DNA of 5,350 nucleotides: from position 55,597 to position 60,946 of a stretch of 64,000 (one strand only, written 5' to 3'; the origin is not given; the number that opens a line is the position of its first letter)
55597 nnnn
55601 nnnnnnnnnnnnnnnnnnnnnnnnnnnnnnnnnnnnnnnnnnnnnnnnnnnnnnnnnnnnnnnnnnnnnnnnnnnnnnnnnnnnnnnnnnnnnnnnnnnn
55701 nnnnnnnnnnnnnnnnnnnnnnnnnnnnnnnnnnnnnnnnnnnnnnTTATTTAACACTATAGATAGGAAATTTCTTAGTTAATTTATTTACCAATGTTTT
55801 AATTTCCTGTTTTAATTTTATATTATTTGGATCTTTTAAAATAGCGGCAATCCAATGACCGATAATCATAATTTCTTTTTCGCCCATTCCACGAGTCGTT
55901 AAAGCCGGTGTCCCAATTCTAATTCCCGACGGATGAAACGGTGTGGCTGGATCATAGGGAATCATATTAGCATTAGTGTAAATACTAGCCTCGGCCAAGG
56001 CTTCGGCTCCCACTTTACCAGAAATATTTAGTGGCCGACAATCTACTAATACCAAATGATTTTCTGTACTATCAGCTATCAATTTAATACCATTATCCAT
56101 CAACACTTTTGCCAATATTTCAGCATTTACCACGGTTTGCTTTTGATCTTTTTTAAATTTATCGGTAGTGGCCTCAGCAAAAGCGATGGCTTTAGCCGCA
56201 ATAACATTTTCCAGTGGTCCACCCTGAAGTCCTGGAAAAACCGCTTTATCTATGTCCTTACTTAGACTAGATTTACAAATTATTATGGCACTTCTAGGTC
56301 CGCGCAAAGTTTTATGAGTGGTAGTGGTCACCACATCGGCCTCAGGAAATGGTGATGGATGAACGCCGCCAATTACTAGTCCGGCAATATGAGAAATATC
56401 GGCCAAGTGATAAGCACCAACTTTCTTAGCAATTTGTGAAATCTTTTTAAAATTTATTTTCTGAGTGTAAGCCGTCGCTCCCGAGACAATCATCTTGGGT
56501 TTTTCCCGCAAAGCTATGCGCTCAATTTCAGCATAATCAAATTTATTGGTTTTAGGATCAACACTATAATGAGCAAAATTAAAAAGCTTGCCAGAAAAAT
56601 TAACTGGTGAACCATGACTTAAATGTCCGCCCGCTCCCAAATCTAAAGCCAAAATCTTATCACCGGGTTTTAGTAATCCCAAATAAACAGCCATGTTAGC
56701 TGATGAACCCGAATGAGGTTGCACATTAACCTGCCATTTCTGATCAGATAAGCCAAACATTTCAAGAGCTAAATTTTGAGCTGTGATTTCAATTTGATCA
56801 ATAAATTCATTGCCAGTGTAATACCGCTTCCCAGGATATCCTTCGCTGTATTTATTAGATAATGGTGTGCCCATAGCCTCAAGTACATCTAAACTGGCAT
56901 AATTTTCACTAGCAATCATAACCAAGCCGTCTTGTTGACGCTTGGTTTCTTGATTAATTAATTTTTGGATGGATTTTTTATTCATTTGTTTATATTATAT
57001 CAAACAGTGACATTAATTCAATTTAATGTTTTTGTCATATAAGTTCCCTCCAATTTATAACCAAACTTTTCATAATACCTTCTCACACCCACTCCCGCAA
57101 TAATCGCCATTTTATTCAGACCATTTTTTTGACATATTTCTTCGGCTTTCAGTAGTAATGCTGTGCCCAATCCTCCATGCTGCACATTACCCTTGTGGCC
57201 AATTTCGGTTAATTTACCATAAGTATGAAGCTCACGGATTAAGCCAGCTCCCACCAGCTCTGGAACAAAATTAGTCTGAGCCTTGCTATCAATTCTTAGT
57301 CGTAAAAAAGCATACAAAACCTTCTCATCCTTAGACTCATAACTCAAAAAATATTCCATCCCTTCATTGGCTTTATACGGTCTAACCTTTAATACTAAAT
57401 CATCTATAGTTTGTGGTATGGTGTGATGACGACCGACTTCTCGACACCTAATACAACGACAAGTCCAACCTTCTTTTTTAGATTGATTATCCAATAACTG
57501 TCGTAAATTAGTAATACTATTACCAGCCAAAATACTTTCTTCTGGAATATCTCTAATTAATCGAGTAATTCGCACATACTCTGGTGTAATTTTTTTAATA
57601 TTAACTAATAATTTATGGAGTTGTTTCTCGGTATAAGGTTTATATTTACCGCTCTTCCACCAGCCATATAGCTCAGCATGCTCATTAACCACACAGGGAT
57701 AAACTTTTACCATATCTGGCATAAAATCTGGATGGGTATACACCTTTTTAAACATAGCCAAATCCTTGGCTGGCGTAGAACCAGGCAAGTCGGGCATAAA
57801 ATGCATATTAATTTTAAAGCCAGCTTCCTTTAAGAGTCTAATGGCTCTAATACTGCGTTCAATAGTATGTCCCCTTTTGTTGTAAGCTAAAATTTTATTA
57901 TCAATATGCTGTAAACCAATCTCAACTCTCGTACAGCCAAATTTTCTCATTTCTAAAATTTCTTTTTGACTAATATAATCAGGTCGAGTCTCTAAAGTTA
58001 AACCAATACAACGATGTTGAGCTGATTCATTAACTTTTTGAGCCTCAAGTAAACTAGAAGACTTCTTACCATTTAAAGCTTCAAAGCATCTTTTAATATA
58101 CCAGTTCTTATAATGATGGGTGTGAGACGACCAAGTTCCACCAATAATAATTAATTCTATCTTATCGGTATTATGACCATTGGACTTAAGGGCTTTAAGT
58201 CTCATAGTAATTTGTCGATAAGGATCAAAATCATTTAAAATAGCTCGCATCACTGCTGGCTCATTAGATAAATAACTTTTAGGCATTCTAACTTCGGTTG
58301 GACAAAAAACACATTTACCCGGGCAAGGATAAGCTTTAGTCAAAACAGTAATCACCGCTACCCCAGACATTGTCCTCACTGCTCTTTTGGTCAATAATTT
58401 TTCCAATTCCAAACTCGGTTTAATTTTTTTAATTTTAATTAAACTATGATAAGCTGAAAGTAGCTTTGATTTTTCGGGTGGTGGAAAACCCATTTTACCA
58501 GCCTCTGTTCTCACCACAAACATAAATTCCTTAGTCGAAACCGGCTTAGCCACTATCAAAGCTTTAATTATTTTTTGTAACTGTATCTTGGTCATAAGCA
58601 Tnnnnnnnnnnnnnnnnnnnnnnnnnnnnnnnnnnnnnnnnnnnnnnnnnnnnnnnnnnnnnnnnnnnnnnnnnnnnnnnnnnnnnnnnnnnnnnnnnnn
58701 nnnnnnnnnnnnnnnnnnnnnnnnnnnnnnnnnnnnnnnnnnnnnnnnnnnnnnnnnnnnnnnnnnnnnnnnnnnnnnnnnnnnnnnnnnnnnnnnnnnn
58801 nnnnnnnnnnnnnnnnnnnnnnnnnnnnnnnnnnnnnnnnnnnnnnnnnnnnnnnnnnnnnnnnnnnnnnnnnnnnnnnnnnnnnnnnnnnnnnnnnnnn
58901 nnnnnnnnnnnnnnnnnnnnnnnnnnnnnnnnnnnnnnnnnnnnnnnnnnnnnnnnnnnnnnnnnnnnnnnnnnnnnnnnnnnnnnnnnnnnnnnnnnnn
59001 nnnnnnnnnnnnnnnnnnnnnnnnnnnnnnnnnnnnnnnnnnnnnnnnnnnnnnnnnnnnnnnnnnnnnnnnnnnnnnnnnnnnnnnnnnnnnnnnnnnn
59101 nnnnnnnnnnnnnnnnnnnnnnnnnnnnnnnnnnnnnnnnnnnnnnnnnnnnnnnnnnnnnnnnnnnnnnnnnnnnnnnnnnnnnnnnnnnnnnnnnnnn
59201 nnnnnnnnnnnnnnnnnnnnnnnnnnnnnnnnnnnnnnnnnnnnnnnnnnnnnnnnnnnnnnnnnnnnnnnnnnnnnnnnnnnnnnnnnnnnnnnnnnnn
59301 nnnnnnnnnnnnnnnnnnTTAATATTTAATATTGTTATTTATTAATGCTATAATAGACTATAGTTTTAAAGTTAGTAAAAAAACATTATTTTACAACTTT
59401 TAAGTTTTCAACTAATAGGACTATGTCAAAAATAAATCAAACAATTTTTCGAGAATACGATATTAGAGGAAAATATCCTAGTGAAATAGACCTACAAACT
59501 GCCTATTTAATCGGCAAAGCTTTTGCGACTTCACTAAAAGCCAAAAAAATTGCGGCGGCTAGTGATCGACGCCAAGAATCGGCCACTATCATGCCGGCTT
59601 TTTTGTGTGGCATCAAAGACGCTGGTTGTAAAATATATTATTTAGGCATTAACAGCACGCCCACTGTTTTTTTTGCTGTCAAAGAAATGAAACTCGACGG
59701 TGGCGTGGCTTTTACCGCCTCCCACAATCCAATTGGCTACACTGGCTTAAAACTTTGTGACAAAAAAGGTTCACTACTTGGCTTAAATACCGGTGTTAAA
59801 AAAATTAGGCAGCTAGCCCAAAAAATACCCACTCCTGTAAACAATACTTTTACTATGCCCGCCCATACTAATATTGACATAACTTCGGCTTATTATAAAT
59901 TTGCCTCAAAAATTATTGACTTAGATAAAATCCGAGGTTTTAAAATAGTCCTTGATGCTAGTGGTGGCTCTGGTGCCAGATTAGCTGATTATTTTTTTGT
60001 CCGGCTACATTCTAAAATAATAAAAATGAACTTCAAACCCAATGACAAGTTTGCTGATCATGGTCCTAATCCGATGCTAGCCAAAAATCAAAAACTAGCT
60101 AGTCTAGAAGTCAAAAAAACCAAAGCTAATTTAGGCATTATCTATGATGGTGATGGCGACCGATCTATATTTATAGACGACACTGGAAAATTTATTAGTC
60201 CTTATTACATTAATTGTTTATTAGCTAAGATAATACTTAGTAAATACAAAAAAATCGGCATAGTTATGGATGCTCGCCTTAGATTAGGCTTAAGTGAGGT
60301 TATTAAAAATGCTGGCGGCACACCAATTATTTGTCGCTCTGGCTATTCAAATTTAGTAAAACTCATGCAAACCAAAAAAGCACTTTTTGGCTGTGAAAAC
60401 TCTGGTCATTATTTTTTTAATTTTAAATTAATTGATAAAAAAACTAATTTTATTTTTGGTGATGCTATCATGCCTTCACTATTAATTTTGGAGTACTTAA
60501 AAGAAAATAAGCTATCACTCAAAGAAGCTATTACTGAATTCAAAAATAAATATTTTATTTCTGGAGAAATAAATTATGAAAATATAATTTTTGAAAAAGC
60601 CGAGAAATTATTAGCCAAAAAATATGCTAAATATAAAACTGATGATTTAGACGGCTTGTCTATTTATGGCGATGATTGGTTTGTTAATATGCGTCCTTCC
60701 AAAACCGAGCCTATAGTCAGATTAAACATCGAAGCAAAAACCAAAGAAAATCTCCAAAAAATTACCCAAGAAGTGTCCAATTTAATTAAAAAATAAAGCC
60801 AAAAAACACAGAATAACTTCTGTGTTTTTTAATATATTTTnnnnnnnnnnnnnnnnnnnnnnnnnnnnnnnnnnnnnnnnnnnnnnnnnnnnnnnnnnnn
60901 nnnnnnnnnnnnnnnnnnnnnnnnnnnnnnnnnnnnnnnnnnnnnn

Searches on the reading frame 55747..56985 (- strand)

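Call 68: search_protein_families(library=pfam, proteins=[window:55747-56985:-], max_evalue=0.001)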
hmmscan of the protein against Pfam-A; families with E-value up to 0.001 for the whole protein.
window:55747-56985:- (412 aa): 1 family
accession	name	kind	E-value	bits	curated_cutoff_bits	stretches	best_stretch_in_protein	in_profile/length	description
PF00464.25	SHMT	-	4e-148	493.7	27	1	4-379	6-399/399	Serine hydroxymethyltransferase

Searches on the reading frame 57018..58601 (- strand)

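Call 68: search_protein_families(library=pfam, proteins=[window:57018-58601:-], max_evalue=0.001)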
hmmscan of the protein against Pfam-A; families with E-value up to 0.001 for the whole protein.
window:57018-58601:- (527 aa): 4 families
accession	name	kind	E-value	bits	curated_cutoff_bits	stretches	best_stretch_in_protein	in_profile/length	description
PF16199.10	Radical_SAM_C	-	7.3e-20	71.3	31.9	1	295-373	1-82/85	Radical_SAM C-terminal domain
PF04055.27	Radical_SAM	-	1.5e-16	61.5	29.5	1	93-277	7-156/166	Radical SAM superfamily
PF00583.31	Acetyltransf_1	-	2.7e-05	24.9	20.7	1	447-515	42-116/116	Acetyltransferase (GNAT) family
PF13673.13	Acetyltransf_10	-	0.00094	19.6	23.6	0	455-516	46-108/128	Acetyltransferase (GNAT) domain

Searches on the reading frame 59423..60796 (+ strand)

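Call 68: search_protein_families(library=pfam, proteins=[window:59423-60796:+], max_evalue=0.001)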
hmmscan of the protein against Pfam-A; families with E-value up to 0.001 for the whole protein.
window:59423-60796:+ (457 aa): 4 families
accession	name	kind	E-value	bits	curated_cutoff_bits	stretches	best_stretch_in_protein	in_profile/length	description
PF02878.22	PGM_PMM_I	-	3.7e-29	101.6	22.5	1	7-135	2-134/138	Phosphoglucomutase/phosphomannomutase, alpha/beta/alpha domain I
PF02879.22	PGM_PMM_II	-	8e-16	58.9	29.3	1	157-255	3-103/103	Phosphoglucomutase/phosphomannomutase, alpha/beta/alpha domain II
PF02880.22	PGM_PMM_III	-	3.6e-15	56.5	20.7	1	261-375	3-113/115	Phosphoglucomutase/phosphomannomutase, alpha/beta/alpha domain III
PF00408.26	PGM_PMM_IV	-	8.8e-07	29.3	23.1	1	391-452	7-66/68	Phosphoglucomutase/phosphomannomutase, C-terminal domain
